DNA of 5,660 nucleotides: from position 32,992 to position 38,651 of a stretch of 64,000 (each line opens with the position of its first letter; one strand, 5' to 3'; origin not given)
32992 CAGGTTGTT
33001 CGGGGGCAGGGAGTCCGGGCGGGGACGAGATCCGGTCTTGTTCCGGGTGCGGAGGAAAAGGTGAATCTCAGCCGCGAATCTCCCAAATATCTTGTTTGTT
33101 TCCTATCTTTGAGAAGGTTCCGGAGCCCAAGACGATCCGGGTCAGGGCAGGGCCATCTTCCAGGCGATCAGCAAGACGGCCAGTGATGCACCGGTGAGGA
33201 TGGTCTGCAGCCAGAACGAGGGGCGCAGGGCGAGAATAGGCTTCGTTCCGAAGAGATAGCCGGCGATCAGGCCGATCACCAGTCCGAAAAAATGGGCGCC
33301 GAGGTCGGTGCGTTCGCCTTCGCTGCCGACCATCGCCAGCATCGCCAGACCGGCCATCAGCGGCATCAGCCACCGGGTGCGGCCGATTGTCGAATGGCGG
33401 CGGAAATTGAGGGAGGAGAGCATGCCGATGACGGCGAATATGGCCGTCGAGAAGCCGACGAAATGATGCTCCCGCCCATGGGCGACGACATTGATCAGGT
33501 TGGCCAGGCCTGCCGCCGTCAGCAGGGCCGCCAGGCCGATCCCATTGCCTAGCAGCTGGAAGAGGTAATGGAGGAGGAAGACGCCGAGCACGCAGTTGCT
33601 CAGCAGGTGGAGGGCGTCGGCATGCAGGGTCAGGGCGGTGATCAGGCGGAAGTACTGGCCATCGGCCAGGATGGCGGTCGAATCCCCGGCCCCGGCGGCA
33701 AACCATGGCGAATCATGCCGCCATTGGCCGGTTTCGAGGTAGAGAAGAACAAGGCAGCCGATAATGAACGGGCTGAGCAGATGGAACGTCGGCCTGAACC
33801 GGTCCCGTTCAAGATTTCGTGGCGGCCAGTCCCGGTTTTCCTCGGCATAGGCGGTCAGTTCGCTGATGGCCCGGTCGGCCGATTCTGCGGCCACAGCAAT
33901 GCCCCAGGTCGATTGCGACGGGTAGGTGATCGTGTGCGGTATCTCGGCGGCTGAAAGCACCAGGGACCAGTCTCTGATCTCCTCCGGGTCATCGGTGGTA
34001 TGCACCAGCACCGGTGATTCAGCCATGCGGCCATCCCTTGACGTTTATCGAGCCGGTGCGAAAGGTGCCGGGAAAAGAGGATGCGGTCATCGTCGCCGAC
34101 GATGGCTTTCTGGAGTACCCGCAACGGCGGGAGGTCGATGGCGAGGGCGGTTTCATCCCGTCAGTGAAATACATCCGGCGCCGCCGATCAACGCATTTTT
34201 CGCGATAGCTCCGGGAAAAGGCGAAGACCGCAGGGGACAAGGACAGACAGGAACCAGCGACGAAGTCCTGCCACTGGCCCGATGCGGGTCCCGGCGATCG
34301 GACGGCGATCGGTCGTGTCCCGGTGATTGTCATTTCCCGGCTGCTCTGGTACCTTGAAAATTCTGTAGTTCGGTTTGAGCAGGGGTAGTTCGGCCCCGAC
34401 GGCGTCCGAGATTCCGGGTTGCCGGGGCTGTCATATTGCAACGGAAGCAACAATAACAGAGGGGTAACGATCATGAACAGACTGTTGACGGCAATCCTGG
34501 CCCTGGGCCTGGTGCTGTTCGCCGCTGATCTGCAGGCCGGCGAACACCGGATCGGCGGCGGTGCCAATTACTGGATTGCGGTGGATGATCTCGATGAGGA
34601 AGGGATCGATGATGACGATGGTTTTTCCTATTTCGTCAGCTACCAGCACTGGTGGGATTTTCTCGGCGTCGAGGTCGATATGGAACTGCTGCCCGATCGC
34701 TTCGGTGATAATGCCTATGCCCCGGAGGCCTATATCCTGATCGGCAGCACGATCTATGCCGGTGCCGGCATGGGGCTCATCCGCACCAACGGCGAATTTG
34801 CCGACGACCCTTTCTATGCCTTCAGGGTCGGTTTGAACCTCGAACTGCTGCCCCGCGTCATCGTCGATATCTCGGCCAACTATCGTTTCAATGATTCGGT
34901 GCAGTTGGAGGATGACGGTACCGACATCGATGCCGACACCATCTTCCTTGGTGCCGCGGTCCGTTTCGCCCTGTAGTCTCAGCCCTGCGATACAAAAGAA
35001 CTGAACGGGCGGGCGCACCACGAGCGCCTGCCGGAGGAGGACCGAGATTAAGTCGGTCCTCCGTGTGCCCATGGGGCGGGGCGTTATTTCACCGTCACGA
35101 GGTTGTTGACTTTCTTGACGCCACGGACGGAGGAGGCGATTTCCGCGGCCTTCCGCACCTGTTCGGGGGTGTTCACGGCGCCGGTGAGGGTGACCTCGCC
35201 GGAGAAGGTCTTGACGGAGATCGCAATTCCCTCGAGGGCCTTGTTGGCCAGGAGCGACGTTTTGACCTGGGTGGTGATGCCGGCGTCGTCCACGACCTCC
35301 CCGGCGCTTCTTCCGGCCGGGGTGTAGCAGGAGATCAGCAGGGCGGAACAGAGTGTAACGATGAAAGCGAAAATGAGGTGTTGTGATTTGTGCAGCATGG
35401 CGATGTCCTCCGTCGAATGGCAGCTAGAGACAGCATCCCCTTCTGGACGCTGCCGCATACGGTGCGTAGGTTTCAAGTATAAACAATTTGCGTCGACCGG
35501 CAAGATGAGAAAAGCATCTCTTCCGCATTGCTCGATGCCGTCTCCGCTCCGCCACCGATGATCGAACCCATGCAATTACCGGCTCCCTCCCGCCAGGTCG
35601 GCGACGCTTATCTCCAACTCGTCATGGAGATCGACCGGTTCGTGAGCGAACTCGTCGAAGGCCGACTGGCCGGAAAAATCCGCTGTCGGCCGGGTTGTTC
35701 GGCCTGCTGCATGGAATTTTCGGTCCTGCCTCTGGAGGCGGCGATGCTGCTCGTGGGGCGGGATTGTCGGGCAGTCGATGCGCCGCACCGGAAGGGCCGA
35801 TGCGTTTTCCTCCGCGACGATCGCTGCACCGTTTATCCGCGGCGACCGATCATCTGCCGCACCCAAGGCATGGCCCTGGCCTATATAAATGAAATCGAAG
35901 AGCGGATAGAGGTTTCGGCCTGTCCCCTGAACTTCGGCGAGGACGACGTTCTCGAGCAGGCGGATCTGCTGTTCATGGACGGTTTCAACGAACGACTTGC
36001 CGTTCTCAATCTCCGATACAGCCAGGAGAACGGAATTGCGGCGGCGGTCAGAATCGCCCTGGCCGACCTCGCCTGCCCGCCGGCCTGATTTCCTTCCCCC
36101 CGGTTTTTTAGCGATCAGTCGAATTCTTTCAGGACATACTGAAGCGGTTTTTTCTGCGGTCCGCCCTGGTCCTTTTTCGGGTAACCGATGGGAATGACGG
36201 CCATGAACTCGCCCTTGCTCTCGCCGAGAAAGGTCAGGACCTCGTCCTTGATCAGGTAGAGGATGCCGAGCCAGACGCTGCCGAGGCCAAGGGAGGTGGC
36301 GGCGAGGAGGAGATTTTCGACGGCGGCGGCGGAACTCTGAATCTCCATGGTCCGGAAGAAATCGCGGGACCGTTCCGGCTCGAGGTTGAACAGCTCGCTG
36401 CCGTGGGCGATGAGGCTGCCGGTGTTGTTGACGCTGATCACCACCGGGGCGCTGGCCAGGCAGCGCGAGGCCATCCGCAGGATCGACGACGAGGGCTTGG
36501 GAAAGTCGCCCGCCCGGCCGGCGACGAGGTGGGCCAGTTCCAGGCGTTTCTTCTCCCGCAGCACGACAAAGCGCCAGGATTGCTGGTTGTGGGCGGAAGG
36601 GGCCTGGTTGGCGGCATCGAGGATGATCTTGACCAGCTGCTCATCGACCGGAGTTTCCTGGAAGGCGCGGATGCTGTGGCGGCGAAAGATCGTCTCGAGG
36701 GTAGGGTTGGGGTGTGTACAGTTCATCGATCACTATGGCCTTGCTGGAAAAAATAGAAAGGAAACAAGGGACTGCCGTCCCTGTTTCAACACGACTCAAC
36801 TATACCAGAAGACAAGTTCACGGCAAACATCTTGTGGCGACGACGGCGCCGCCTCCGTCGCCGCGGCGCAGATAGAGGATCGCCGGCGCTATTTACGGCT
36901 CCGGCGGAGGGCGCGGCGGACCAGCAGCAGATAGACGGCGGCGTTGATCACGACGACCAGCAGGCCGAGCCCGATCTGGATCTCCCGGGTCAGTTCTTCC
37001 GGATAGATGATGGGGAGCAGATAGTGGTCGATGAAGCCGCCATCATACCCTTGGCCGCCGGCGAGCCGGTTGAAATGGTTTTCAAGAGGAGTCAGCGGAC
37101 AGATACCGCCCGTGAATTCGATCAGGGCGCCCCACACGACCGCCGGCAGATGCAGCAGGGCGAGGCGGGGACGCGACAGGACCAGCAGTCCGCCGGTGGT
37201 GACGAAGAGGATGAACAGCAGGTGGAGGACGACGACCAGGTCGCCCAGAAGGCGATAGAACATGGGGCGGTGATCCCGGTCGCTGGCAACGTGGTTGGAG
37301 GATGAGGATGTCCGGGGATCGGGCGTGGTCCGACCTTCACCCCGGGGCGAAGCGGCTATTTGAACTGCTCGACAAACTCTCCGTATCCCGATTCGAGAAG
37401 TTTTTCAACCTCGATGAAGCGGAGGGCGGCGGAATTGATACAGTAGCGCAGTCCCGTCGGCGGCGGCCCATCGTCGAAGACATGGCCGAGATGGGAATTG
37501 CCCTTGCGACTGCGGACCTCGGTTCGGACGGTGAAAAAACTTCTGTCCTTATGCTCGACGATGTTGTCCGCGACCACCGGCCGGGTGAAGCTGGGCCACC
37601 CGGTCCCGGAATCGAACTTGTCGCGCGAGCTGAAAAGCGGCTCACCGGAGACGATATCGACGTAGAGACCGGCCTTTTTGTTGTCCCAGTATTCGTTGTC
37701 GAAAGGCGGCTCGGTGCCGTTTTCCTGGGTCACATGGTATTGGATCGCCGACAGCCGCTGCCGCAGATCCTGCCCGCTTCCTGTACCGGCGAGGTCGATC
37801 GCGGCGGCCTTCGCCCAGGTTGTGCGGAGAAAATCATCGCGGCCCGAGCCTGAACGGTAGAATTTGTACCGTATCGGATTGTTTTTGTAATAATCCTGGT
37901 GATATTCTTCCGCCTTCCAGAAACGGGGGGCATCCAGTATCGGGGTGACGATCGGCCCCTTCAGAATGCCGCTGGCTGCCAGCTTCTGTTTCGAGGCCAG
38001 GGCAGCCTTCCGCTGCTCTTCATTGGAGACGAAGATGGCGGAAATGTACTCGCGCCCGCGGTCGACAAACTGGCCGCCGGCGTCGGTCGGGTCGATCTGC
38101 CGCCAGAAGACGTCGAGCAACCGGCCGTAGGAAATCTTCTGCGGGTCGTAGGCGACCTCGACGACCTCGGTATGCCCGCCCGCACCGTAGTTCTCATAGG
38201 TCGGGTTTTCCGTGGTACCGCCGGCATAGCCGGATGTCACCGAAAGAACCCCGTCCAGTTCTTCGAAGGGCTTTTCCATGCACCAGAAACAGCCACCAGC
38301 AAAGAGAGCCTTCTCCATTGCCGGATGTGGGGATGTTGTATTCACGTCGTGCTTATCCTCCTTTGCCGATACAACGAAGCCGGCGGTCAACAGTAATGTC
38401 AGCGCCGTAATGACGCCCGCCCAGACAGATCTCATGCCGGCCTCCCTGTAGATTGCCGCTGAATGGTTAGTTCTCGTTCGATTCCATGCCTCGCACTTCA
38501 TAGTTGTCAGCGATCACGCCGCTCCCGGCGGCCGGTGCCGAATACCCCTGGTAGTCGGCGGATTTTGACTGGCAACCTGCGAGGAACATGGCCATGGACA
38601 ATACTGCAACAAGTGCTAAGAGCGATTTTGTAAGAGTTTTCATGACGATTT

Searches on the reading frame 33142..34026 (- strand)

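Call 37: search_protein_families(library=pfam, proteins=[window:33142-34026:-], max_evalue=0.00001)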
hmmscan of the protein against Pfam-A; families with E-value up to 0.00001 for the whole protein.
window:33142-34026:- (294 aa): 1 family
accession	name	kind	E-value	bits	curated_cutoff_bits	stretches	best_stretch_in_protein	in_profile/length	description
PF01694.28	Rhomboid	-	1e-15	58.6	22.6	1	123-260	2-141/143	Rhomboid domain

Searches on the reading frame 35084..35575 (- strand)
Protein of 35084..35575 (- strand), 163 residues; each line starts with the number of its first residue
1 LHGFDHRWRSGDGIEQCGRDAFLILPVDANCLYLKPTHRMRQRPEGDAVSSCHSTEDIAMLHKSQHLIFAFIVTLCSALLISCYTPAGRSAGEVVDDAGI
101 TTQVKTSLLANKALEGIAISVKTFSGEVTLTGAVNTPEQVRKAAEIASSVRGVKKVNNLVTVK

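Call 72: search_protein_families(library=pfam, proteins=[window:35084-35575:-], max_evalue=0.0001)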
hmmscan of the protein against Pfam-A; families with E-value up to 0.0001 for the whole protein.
window:35084-35575:- (163 aa): 1 family
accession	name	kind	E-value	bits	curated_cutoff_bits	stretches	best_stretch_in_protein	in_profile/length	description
PF04972.22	BON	-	3.8e-19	69.2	27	1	96-163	1-68/69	BON domain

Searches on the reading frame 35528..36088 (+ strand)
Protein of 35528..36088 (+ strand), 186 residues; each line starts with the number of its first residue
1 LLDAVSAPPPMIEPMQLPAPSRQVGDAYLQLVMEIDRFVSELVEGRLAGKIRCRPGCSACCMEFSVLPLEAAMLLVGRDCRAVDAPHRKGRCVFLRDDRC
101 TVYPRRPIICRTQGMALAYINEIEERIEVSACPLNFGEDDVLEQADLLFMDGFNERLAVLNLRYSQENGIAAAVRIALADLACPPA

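Call 72: search_protein_families(library=pfam, proteins=[window:35528-36088:+], max_evalue=0.0001)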
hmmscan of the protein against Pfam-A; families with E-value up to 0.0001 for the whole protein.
window:35528-36088:+ (186 aa): 1 family
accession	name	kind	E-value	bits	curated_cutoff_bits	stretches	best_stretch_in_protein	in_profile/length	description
PF03692.20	CxxCxxCC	-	1.7e-06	29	23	1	53-116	2-72/85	Putative zinc- or iron-chelating domain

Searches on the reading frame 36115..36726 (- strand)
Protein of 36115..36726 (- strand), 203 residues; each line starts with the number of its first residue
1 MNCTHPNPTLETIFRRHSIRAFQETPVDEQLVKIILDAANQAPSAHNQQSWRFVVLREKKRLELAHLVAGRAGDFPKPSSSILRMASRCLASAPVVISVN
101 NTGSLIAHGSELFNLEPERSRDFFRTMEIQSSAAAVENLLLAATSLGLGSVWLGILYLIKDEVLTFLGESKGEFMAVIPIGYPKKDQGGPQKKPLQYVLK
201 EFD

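Call 72: search_protein_families(library=pfam, proteins=[window:36115-36726:-], max_evalue=0.0001)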
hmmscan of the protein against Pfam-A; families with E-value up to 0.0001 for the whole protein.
window:36115-36726:- (203 aa): 2 families
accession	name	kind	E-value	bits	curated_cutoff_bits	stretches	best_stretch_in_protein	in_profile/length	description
PF00881.29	Nitroreductase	-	3.4e-28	99.4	23.5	1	14-182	2-167/167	Nitroreductase family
PF14512.11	TM1586_NiRdase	-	3.2e-16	60.1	27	1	136-198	88-148/215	Putative TM nitroreductase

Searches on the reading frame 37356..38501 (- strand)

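Call 37: search_protein_families(library=pfam, proteins=[window:37356-38501:-], max_evalue=0.00001)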
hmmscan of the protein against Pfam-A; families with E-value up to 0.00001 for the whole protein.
window:37356-38501:- (381 aa): 2 families
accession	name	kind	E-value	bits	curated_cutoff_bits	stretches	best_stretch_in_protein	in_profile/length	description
PF01625.27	PMSR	-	8.1e-59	198.7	23.7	1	64-213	1-152/153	Peptide methionine sulfoxide reductase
PF01641.26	SelR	-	9.1e-48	161.5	24.9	1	250-363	1-115/116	SelR domain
